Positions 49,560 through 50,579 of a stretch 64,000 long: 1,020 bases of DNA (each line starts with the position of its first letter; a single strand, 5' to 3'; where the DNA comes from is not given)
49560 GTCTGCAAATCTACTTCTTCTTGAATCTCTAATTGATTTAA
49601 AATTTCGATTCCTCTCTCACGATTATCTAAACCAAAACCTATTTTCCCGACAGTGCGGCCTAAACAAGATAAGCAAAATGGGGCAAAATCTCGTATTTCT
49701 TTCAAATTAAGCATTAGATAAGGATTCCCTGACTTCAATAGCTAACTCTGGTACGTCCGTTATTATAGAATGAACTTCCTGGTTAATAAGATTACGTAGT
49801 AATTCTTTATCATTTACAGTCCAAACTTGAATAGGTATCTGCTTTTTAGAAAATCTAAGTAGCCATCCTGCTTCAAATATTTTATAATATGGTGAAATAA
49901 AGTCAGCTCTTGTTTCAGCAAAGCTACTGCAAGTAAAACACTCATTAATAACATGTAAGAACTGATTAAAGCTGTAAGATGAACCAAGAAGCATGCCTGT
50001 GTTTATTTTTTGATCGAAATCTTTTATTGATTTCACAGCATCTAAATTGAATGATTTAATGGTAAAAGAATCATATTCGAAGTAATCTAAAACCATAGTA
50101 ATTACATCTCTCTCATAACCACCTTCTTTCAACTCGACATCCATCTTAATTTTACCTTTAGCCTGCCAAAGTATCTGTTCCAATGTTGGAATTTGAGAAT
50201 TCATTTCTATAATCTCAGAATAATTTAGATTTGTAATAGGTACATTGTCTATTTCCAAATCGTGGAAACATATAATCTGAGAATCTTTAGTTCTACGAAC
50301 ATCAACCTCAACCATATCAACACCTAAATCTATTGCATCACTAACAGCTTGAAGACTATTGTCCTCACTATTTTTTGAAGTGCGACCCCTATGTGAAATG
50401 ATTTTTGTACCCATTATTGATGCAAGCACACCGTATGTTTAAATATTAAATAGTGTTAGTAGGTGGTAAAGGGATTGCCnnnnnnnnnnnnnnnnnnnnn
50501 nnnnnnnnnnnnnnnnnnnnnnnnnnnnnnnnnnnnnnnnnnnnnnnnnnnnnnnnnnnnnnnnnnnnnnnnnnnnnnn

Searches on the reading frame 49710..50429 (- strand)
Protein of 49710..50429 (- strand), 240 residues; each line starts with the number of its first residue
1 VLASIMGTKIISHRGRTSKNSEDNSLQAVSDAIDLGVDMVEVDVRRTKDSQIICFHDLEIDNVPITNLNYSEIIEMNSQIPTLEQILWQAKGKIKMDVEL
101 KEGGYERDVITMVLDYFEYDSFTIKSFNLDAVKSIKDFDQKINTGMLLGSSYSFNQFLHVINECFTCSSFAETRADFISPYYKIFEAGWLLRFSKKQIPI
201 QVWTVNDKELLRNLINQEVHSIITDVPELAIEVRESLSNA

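Call 3: search_protein_families(library=pfam, proteins=[window:49710-50429:-], max_evalue=1)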
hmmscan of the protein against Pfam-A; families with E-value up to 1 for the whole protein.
window:49710-50429:- (240 aa): 5 families
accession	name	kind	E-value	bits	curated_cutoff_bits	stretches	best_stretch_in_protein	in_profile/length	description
PF03009.23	GDPD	-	6.3e-23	82.6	23.6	1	13-228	1-243/244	Glycerophosphoryl diester phosphodiesterase family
PF13653.12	GDPD_2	-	0.00074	20.4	27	1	202-227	4-29/30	Glycerophosphoryl diester phosphodiesterase family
PF00388.25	PI-PLC-X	-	0.03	14.4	23.1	1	22-57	25-60/144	Phosphatidylinositol-specific phospholipase C, X domain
PF05282.17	AAR2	-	0.12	12.8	23.6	1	146-188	57-99/160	AAR2 C-terminal repeat region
PF01487.21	DHquinase_I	-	0.13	12.7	22.2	1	13-51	68-108/230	Type I 3-dehydroquinase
